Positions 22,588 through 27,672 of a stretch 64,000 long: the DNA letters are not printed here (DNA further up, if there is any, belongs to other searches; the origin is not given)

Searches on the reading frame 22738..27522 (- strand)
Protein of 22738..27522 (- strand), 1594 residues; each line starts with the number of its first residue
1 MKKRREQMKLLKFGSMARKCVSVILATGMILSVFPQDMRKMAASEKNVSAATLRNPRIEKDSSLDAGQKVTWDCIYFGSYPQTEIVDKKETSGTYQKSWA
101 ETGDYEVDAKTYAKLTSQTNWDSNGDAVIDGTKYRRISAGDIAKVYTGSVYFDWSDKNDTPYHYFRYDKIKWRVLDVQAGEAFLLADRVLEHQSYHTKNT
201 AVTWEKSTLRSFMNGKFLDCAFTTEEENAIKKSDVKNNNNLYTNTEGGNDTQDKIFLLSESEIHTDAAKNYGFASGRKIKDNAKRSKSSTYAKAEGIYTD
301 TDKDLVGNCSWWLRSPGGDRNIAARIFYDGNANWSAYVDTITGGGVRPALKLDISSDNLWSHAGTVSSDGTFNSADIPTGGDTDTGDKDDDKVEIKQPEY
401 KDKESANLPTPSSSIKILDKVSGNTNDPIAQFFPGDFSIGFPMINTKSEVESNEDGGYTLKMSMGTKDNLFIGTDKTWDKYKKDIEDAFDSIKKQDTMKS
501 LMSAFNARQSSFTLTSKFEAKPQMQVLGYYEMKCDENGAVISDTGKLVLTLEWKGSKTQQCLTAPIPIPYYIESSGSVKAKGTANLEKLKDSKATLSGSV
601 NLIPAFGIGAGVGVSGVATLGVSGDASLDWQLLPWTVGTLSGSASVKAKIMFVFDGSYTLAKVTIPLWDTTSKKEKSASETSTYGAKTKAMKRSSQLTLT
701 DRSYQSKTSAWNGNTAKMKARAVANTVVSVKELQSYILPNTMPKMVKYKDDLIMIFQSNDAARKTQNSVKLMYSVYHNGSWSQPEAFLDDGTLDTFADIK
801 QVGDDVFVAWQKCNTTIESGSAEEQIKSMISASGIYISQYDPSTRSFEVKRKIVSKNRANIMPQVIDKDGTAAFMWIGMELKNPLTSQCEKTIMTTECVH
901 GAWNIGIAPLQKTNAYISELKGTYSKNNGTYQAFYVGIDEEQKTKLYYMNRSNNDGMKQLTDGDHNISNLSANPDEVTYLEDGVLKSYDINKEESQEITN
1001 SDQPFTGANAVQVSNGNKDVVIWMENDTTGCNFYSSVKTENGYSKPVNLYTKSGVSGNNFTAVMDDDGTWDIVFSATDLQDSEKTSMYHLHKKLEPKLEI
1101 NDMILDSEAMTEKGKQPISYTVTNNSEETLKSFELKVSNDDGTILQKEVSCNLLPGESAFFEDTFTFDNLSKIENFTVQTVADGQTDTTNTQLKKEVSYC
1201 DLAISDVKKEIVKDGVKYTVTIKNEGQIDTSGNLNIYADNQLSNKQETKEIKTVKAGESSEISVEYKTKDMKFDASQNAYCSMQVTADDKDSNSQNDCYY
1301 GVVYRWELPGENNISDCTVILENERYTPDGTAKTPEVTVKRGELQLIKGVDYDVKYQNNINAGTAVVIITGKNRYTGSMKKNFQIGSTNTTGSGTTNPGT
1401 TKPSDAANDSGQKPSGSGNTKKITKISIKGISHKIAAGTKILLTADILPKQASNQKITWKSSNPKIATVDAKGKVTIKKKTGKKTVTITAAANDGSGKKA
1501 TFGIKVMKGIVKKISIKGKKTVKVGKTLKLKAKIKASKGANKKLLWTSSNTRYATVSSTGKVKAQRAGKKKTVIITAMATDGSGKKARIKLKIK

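Call 61: search_protein_families(library=pfam, proteins=[window:22738-27522:-], max_evalue=0.0001)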
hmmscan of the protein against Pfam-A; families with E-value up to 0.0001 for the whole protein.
window:22738-27522:- (1594 aa): 2 families
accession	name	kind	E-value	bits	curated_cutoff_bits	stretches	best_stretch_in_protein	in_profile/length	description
PF19789.6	DUF6273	-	1e-29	104.1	23.5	1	180-353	2-171/172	Domain of unknown function (DUF6273)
PF02368.24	Big_2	-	3e-21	75.6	22.8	2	1511-1586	2-75/79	Bacterial Ig-like domain (group 2)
